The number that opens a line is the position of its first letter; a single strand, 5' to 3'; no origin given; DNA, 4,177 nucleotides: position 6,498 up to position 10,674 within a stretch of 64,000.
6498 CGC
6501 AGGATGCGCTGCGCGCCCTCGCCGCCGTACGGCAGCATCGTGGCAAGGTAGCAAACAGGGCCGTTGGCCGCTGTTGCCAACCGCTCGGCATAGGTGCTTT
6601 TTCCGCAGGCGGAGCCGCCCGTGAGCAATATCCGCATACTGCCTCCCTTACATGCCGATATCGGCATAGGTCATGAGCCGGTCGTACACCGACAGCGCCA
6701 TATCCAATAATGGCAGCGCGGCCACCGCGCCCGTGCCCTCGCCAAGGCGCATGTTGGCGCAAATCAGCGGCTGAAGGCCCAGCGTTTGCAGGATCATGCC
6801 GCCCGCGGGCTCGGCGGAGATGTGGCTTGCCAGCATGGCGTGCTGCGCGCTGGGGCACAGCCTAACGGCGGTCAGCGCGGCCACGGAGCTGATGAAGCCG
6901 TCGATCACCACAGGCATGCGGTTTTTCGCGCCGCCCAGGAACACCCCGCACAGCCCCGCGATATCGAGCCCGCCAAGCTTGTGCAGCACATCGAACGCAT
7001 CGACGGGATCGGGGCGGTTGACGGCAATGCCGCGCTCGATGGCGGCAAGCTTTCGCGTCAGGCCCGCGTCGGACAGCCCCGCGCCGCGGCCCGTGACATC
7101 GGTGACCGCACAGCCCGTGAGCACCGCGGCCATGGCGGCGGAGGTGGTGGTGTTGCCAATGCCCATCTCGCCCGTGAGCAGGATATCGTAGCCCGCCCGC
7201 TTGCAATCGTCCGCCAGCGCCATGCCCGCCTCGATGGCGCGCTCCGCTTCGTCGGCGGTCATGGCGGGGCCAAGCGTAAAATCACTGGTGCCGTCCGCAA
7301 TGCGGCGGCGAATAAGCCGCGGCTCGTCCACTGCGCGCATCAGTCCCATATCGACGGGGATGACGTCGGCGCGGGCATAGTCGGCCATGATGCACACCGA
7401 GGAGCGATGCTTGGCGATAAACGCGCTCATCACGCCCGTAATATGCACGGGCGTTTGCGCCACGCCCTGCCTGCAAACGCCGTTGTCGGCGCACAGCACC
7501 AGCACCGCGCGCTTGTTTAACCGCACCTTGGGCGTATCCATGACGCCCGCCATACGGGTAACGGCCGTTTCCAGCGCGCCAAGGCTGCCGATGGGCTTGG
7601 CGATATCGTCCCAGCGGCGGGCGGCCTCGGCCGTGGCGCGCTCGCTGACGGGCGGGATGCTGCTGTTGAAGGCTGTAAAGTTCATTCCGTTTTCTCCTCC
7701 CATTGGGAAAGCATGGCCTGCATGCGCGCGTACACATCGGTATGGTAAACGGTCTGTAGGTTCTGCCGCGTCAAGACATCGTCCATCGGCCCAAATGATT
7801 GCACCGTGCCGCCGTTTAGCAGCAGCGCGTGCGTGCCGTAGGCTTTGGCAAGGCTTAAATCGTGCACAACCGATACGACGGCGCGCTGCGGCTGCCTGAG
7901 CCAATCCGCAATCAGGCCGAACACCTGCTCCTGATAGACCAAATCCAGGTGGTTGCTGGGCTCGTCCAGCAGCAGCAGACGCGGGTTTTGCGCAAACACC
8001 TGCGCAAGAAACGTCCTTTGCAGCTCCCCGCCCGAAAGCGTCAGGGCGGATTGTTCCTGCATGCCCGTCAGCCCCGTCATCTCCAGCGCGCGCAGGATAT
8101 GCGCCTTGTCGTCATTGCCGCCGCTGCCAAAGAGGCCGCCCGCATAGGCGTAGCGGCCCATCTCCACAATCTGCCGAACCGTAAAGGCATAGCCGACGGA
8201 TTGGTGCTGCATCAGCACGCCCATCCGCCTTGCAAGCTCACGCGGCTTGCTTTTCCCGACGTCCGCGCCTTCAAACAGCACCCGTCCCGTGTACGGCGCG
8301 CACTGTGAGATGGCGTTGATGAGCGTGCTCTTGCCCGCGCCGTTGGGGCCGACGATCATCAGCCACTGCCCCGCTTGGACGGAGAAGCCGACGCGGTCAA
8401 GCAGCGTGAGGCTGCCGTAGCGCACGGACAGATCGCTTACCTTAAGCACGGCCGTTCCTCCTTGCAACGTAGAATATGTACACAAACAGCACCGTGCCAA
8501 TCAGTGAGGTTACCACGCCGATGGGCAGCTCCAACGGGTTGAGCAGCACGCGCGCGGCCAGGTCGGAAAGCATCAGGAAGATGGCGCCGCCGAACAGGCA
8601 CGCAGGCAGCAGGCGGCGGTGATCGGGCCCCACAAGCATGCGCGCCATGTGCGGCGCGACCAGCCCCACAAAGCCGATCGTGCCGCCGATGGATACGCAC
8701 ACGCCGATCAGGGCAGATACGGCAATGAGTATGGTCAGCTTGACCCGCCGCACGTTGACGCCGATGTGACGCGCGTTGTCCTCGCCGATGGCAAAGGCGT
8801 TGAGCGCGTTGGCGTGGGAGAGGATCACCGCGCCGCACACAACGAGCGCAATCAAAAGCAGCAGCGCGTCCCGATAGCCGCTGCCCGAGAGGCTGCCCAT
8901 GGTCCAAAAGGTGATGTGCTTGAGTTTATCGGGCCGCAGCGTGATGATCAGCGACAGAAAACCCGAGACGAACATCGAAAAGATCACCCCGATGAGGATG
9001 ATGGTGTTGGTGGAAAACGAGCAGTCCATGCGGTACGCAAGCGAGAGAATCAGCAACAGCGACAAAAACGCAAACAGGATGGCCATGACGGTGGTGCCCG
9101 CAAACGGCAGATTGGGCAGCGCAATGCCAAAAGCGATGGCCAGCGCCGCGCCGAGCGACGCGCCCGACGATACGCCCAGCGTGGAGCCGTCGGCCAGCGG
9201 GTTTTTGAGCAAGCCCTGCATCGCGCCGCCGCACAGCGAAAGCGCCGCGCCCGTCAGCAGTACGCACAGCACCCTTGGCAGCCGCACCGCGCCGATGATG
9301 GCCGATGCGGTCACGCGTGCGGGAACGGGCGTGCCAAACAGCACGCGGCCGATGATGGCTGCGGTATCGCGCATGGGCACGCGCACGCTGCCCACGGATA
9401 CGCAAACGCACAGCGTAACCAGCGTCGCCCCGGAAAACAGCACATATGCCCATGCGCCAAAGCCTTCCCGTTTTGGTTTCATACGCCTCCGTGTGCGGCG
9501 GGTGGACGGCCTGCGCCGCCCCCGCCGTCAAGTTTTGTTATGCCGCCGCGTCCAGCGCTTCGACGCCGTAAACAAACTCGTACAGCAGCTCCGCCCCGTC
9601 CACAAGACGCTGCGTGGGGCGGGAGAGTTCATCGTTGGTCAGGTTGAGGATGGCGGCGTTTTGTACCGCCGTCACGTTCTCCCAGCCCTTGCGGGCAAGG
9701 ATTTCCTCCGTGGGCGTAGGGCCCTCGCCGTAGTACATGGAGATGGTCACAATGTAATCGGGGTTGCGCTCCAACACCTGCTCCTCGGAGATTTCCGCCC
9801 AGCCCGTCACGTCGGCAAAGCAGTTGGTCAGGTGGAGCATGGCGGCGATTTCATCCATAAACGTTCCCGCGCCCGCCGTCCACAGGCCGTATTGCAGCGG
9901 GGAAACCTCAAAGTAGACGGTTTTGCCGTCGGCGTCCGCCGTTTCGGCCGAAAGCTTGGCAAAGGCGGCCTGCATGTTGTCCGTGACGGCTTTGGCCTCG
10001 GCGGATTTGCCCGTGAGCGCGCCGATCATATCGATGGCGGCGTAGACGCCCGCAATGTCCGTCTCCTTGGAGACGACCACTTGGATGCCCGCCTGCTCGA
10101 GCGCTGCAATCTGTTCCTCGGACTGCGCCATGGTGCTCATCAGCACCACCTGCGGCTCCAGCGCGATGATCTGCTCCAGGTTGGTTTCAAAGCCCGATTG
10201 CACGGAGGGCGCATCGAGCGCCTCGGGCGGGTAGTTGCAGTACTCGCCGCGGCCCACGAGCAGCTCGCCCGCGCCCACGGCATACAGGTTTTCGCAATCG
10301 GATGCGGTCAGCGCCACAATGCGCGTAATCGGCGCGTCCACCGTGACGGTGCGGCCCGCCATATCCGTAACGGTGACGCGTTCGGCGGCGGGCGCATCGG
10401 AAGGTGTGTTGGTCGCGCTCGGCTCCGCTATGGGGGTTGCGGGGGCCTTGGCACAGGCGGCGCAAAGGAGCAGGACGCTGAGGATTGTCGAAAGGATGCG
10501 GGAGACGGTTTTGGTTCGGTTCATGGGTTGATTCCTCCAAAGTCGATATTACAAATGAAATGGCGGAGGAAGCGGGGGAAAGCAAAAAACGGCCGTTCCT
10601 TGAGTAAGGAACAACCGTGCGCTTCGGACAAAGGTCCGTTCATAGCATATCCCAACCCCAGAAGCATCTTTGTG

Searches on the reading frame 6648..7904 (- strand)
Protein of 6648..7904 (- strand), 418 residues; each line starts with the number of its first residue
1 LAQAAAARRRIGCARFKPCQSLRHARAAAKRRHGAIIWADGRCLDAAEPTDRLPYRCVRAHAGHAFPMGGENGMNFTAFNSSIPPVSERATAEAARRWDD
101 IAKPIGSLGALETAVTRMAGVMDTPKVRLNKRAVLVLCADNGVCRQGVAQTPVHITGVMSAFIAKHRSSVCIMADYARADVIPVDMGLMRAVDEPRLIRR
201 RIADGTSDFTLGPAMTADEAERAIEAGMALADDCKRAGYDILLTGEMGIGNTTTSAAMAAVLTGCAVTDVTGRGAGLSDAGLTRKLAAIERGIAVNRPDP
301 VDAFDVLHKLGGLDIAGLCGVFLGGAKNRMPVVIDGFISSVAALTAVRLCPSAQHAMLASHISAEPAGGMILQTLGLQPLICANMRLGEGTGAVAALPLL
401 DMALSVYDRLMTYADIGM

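Call 61: search_protein_families(library=pfam, proteins=[window:6648-7904:-], max_evalue=0.001)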
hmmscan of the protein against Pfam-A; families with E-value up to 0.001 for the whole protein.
window:6648-7904:- (418 aa): 1 family
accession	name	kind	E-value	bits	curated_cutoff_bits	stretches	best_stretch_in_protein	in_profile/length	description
PF02277.22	DBI_PRT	-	5.1e-117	391.2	22.6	1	83-415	1-326/329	Phosphoribosyltransferase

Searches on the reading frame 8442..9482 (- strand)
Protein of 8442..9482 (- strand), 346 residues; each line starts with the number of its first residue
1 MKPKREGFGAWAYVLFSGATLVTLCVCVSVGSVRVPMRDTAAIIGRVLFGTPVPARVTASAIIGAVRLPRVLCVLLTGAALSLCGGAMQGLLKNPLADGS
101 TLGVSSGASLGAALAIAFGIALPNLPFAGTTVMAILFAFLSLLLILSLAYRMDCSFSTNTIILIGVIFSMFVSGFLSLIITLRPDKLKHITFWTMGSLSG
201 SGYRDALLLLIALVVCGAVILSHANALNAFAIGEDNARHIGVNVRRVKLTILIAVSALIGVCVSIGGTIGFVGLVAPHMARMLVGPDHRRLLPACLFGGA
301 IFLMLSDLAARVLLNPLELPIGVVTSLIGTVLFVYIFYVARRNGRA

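Call 61: search_protein_families(library=pfam, proteins=[window:8442-9482:-], max_evalue=0.001)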
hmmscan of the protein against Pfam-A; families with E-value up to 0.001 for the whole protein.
window:8442-9482:- (346 aa): 2 families
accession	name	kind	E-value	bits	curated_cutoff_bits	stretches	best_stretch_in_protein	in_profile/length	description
PF01032.23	FecCD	-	7.2e-85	285.2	26.5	1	20-337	2-309/311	FecCD transport family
PF00950.22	ABC-3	-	0.00057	19.9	20.1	1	106-337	40-255/258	ABC 3 transport family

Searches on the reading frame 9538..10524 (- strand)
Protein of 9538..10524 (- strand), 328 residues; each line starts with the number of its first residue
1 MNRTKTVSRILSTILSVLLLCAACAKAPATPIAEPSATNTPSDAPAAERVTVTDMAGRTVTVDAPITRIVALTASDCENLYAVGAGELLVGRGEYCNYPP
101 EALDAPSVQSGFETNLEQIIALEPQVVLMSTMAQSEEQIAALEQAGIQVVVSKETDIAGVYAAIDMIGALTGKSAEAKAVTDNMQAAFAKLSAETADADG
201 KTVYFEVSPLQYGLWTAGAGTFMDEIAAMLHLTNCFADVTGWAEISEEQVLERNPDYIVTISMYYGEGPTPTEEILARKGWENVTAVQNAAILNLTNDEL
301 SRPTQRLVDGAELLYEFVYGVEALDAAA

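Call 61: search_protein_families(library=pfam, proteins=[window:9538-10524:-], max_evalue=0.001)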
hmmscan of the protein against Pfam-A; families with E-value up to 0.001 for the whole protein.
window:9538-10524:- (328 aa): 1 family
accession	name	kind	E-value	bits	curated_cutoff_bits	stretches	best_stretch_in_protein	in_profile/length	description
PF01497.23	Peripla_BP_2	-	4.5e-30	105.2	27.5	1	69-295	1-231/235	Periplasmic binding protein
